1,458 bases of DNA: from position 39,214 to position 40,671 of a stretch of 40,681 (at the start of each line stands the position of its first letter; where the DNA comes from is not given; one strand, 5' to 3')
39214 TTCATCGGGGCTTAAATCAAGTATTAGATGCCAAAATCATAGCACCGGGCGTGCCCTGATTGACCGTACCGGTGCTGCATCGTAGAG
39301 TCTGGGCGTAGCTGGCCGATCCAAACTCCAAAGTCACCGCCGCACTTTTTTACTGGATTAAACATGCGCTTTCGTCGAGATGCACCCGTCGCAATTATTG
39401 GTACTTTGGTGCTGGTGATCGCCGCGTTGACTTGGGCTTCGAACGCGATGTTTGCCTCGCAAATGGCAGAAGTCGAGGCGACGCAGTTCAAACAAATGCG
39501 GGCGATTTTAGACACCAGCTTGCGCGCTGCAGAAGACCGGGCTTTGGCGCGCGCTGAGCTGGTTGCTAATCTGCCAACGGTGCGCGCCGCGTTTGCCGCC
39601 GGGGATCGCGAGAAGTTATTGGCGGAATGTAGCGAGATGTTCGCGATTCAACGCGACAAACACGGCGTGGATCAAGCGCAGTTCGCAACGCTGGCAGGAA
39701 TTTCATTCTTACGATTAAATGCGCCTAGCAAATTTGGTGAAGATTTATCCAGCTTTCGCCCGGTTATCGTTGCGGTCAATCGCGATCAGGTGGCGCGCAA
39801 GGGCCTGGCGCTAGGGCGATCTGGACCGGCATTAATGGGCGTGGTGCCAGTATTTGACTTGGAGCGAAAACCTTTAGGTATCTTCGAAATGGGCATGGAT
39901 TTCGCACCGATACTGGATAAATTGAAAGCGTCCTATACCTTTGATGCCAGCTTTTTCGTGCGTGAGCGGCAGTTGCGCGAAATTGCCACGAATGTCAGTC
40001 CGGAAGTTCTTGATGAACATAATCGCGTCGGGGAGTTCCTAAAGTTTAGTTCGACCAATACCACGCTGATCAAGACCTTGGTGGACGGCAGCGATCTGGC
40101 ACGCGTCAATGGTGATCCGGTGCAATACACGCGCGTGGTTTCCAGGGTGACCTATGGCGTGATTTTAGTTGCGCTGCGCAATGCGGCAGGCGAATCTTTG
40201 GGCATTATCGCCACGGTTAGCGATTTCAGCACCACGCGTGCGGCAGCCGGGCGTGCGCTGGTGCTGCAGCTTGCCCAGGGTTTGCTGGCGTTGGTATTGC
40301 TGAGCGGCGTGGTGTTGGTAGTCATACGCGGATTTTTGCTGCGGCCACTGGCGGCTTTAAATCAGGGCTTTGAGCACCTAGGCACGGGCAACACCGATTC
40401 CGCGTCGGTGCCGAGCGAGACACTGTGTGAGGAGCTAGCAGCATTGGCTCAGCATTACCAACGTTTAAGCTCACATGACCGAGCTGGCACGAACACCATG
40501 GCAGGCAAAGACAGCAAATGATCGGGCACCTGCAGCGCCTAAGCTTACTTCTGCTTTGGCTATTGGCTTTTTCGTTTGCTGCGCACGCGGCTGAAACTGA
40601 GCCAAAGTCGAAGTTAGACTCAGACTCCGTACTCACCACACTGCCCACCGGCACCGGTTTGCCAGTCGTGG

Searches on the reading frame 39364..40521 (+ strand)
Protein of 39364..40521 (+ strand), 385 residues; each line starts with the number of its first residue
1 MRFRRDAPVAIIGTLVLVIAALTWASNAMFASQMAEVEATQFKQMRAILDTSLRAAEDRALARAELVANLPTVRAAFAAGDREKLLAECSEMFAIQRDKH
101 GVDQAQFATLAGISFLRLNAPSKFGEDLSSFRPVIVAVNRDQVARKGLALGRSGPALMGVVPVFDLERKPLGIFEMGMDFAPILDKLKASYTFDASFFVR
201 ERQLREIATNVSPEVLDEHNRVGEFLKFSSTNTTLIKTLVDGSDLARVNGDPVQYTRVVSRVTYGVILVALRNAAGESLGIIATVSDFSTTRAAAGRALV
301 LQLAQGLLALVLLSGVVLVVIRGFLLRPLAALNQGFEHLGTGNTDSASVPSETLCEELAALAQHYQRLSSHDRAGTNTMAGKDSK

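Call 67: search_protein_families(library=pfam, proteins=[window:39364-40521:+], max_evalue=0.001)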
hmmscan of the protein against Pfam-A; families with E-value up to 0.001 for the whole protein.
window:39364-40521:+ (385 aa): 1 family
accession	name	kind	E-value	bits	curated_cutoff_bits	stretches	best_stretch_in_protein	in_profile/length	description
PF14827.12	dCache_3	-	3.4e-27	96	25.7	1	44-252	7-199/239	Double sensory domain of two-component sensor kinase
